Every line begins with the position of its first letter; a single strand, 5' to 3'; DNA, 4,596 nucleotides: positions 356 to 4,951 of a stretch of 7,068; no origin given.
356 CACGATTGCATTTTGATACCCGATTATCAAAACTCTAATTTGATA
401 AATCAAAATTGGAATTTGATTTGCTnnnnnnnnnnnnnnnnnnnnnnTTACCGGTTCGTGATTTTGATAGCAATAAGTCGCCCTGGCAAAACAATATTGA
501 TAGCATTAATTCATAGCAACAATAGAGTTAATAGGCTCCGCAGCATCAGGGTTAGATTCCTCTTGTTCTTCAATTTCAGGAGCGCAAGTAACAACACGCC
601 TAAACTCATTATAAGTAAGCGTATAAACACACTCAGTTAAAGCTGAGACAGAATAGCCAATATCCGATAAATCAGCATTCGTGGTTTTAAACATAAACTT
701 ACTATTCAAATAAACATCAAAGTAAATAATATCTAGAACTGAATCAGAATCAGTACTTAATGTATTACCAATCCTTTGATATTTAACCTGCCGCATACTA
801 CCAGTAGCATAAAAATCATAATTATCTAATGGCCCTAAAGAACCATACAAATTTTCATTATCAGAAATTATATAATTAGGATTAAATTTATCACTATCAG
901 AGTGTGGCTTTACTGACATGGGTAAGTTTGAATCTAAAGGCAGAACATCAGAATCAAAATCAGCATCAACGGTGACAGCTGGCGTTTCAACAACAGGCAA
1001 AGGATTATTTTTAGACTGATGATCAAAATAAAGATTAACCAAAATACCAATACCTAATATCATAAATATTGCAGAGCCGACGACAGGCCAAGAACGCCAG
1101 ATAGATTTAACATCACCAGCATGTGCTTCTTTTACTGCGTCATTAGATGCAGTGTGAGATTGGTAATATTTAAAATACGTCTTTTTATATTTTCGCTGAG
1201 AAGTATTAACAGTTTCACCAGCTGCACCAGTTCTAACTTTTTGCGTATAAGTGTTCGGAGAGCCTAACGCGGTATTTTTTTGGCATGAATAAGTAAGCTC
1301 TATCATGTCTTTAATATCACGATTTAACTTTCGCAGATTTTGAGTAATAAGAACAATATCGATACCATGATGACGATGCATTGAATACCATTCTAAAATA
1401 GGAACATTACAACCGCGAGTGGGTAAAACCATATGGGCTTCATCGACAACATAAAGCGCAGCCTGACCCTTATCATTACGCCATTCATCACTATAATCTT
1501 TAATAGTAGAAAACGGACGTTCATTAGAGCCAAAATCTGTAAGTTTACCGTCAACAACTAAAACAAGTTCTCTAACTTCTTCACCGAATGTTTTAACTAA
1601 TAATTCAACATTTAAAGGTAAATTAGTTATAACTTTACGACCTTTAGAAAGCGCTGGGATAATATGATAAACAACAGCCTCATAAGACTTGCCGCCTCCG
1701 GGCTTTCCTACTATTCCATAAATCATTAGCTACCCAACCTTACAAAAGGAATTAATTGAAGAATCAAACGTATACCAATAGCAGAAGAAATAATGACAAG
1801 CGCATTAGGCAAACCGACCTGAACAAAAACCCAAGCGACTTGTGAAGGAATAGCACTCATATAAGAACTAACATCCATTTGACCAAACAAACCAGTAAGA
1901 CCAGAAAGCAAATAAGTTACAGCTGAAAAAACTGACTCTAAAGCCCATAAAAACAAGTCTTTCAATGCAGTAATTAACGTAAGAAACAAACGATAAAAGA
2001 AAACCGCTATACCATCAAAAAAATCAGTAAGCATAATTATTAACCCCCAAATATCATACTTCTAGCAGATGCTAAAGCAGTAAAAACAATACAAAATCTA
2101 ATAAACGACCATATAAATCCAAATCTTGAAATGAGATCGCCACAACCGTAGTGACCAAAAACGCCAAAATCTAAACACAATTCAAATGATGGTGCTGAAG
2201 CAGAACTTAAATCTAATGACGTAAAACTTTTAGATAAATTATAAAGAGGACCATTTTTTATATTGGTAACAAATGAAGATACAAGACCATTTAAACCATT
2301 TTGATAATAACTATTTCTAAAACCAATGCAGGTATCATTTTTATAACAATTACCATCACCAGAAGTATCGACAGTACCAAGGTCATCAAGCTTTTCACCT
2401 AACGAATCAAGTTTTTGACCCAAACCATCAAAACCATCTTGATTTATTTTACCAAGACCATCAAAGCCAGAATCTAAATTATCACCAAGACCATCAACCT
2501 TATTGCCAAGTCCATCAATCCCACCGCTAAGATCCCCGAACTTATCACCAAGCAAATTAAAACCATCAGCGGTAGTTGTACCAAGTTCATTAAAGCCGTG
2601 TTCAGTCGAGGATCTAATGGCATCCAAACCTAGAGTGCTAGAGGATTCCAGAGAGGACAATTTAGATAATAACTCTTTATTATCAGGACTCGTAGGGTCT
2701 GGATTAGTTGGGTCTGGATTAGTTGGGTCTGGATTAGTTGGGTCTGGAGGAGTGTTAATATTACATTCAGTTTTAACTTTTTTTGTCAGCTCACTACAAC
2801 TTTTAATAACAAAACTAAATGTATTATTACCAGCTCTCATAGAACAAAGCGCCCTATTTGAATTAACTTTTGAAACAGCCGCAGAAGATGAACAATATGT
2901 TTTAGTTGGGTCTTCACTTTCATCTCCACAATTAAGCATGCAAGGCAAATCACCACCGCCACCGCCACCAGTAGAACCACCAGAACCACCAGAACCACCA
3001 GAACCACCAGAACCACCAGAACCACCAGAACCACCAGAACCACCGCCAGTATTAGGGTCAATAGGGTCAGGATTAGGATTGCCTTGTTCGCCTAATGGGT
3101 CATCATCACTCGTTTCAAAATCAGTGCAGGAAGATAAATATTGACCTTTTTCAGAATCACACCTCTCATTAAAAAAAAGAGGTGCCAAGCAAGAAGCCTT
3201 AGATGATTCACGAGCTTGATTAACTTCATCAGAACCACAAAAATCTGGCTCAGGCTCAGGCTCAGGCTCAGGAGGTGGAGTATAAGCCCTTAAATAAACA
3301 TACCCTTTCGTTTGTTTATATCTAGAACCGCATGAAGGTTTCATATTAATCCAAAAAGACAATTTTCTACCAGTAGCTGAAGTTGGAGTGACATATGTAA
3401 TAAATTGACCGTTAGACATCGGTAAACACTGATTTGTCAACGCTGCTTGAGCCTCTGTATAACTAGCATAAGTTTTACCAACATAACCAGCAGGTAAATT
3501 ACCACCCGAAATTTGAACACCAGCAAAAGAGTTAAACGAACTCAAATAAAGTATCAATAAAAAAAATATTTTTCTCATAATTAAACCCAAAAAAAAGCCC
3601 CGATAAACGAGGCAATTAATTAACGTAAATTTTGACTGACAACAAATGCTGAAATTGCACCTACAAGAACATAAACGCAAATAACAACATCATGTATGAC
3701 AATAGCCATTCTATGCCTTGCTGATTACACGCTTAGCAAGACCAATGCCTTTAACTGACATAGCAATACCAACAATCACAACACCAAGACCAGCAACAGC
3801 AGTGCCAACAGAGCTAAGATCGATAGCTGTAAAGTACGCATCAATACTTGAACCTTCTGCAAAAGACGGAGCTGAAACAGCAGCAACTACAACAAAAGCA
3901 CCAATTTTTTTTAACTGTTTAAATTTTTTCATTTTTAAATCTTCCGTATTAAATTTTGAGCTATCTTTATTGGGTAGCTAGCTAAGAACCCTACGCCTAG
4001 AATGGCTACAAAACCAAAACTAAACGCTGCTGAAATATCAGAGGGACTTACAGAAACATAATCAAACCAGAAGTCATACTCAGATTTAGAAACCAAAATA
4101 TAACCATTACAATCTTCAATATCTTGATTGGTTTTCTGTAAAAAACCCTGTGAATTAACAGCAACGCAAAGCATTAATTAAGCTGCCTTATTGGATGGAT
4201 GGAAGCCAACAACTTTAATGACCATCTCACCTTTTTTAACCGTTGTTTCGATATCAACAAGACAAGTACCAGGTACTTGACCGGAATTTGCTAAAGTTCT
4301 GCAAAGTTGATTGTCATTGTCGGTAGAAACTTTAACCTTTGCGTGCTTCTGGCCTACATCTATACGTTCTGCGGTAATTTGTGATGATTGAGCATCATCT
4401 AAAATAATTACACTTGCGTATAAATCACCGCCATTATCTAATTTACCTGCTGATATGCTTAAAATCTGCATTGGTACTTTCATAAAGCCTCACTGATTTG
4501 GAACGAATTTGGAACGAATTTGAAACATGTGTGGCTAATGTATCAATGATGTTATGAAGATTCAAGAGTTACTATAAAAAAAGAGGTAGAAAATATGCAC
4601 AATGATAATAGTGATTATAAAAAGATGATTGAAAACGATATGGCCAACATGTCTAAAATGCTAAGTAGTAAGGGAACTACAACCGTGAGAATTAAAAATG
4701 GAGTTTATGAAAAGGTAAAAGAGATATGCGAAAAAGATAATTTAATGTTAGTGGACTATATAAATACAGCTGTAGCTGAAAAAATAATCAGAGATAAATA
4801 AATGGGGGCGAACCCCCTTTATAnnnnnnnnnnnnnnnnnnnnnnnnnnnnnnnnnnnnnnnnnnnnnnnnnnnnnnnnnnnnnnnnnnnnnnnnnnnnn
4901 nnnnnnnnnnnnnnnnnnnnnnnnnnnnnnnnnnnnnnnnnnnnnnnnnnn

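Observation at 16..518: Dense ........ iteron array spanning the large non-coding region and the 3' end of an RHH gene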

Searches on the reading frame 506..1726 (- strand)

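Call 5: search_protein_families(library=pfam, proteins=[window:506-1726:-], max_evalue=0.1)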
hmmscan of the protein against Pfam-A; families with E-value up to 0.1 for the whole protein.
window:506-1726:- (406 aa): 3 families
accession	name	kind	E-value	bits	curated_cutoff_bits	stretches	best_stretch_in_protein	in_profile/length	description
PF05707.18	Zot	-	1.8e-34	119.4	20.3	1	1-192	1-194/197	Zonular occludens toxin (Zot)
PF12696.13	TraG-D_C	-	0.0067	16.8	22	1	93-183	5-94/126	TraM recognition site of TraD and TraG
PF12905.13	Glyco_hydro_101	-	0.076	12.8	25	0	317-362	156-199/272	Endo-alpha-N-acetylgalactosaminidase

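Call 8: search_protein_families(library=phrogs, proteins=[window:506-1726:-], max_evalue=0.01)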
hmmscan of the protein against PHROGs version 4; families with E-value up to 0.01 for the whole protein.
window:506-1726:- (406 aa): 5 families
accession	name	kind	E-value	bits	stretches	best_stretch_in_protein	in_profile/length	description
phrog_197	-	moron, auxiliary metabolic gene and host takeover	4.8e-82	277.9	1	1-396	27-394/486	Zot-like toxin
phrog_11271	-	head and packaging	8.2e-30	104.6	1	2-140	3-141/145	head morphogenesis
phrog_1041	-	moron, auxiliary metabolic gene and host takeover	1.8e-21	78.1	1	112-397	126-392/420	CTXphi Zot-like toxin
phrog_20922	-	head and packaging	2e-09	37.8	1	1-151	1-143/318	head morphogenesis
phrog_1675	-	head and packaging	5.7e-09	36.9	1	2-148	3-144/353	morphogenesis (protein I of M13)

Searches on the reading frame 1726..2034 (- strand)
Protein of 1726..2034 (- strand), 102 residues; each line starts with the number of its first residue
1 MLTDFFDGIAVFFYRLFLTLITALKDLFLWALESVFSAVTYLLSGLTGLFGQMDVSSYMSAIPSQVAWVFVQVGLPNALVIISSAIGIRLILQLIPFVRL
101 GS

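Call 5: search_protein_families(library=pfam, proteins=[window:1726-2034:-], max_evalue=0.1)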
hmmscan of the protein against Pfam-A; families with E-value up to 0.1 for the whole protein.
window:1726-2034:- (102 aa): 1 family
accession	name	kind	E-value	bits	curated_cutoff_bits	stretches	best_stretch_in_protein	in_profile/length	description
PF10734.14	DUF2523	-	4.7e-07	30.7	22.1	1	52-93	38-79/80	Protein of unknown function (DUF2523)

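Call 8: search_protein_families(library=phrogs, proteins=[window:1726-2034:-], max_evalue=0.01)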
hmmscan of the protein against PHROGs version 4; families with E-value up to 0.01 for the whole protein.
window:1726-2034:- (102 aa): 3 families
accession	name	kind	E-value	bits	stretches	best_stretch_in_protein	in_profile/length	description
phrog_306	-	head and packaging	2e-16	61.8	1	2-97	11-115/115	minor head protein Ace-like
phrog_974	-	head and packaging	7.7e-15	56.7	1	5-99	12-106/107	minor head protein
phrog_1242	-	head and packaging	0.0005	21.1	1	55-93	46-84/97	minor head protein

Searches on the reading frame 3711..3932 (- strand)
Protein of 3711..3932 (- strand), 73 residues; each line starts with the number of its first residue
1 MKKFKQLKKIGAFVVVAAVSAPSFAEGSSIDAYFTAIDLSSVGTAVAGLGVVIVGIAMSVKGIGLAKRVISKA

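Call 5: search_protein_families(library=pfam, proteins=[window:3711-3932:-], max_evalue=0.1)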
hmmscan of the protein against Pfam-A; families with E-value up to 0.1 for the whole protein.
window:3711-3932:- (73 aa): 1 family
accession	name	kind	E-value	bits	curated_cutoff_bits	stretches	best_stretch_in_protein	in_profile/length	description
PF04956.18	TrbC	-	0.01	16.5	27.9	1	3-64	8-74/98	TrbC/VIRB2 pilin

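Call 8: search_protein_families(library=phrogs, proteins=[window:3711-3932:-], max_evalue=0.01)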
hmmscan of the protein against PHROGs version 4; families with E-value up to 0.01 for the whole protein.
window:3711-3932:- (73 aa): 4 families
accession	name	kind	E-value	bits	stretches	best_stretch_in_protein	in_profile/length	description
phrog_6548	-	head and packaging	1e-20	74.8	1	2-73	8-79/79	major coat protein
phrog_3354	-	head and packaging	8.7e-15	55.3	1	31-73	2-44/44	major capsid protein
phrog_28600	-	head and packaging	1.6e-08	35.6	1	18-73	27-82/82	major head protein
phrog_2186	-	head and packaging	0.0015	19.5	1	1-63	1-70/80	virion structural protein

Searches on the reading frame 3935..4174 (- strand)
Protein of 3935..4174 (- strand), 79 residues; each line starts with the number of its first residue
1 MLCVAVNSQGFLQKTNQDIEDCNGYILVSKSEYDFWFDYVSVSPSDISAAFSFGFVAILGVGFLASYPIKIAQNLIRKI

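Call 5: search_protein_families(library=pfam, proteins=[window:3935-4174:-], max_evalue=0.1)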
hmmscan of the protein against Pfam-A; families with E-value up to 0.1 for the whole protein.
window:3935-4174:- (79 aa): 0 families

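Call 8: search_protein_families(library=phrogs, proteins=[window:3935-4174:-], max_evalue=0.01)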
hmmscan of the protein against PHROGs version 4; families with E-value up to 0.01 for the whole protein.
window:3935-4174:- (79 aa): 3 families
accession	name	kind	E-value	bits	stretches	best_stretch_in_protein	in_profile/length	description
phrog_2924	-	unknown function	7.4e-27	94.6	1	1-78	2-79/80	-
phrog_969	-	unknown function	1.8e-09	38.8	1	1-59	2-60/79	-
phrog_22498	-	unknown function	0.0033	18.5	1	41-79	33-70/70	-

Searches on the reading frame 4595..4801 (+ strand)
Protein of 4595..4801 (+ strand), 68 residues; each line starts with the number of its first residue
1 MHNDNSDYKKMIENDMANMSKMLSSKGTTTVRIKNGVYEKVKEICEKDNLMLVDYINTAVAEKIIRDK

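Call 5: search_protein_families(library=pfam, proteins=[window:4595-4801:+], max_evalue=0.1)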
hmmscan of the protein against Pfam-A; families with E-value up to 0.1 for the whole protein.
window:4595-4801:+ (68 aa): 0 families

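Call 8: search_protein_families(library=phrogs, proteins=[window:4595-4801:+], max_evalue=0.01)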
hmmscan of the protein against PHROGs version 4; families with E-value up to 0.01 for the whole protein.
window:4595-4801:+ (68 aa): 1 family
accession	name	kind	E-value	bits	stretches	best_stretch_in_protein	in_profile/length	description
phrog_582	-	transcription regulation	2.2e-06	28.9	1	12-67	43-98/105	Arc-like repressor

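Call 89: search_protein_families(library=ncbifam, proteins=[window:4595-4801:+], max_evalue=1)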
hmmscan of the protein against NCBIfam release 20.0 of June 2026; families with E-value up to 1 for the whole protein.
window:4595-4801:+ (68 aa): 0 families
